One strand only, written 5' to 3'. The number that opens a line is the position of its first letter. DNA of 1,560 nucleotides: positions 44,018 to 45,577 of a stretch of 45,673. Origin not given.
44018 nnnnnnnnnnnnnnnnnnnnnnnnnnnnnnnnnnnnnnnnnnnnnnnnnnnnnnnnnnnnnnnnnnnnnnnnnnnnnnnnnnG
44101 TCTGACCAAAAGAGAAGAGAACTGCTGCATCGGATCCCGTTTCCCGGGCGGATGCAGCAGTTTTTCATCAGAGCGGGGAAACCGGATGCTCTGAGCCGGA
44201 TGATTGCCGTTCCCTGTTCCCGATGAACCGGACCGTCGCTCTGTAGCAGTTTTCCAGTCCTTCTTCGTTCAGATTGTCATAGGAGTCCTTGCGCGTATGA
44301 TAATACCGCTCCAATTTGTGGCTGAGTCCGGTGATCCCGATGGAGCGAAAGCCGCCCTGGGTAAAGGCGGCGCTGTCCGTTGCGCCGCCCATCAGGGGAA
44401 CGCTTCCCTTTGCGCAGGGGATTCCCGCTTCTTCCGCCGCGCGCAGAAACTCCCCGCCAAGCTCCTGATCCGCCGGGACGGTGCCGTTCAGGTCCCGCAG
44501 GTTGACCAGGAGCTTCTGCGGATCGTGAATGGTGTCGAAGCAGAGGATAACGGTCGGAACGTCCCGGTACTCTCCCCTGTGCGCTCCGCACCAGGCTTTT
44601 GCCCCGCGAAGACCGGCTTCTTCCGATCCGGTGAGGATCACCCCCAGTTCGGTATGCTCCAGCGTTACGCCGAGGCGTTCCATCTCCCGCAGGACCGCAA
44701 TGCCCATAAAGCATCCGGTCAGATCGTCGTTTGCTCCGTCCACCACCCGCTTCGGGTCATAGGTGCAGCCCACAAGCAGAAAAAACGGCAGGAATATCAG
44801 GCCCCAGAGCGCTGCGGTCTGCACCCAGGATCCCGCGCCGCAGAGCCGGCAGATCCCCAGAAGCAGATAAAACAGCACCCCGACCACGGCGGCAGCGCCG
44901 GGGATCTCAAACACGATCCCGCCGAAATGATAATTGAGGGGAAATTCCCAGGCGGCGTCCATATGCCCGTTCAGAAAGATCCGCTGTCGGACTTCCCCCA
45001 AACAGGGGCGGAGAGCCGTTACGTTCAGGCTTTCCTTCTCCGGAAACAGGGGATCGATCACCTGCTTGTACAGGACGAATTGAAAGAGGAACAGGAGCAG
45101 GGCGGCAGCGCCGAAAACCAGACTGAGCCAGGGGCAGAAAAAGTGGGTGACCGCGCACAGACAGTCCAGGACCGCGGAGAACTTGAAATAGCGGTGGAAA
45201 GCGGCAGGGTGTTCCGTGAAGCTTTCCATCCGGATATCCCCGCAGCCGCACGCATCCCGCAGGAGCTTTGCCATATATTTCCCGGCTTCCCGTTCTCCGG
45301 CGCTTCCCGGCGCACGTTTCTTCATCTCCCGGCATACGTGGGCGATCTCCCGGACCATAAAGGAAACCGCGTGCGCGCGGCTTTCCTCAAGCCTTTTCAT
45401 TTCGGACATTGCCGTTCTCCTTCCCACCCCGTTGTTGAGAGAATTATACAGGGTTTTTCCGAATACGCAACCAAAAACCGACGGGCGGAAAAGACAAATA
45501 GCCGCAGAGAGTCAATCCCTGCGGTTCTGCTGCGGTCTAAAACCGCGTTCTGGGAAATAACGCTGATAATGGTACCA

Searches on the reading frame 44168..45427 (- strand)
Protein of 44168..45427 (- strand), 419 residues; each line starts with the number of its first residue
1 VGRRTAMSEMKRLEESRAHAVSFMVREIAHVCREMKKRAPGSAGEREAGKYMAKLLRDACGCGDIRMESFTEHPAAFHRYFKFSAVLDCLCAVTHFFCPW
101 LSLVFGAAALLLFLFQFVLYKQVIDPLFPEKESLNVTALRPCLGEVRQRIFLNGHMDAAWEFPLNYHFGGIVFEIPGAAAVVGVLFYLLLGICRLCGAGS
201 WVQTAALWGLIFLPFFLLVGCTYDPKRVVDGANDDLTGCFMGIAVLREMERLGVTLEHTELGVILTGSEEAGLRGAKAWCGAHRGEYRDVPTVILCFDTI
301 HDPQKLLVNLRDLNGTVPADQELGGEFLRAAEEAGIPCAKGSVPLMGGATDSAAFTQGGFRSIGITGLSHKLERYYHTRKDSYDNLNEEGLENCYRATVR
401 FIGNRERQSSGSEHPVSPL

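Call 41: search_protein_families(library=pfam, proteins=[window:44168-45427:-], max_evalue=0.0001)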
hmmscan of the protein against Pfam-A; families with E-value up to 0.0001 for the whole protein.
window:44168-45427:- (419 aa): 3 families
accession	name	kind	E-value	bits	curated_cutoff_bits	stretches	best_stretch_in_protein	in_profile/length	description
PF04389.22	Peptidase_M28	-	3e-15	56.9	21.3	1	217-400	15-191/193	Peptidase family M28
PF01546.33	Peptidase_M20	-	1.9e-06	28.3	24.6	1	231-402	32-204/206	Peptidase family M20/M25/M40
PF05343.19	Peptidase_M42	-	3.4e-05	23.5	23.2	1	227-367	127-269/292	M42 glutamyl aminopeptidase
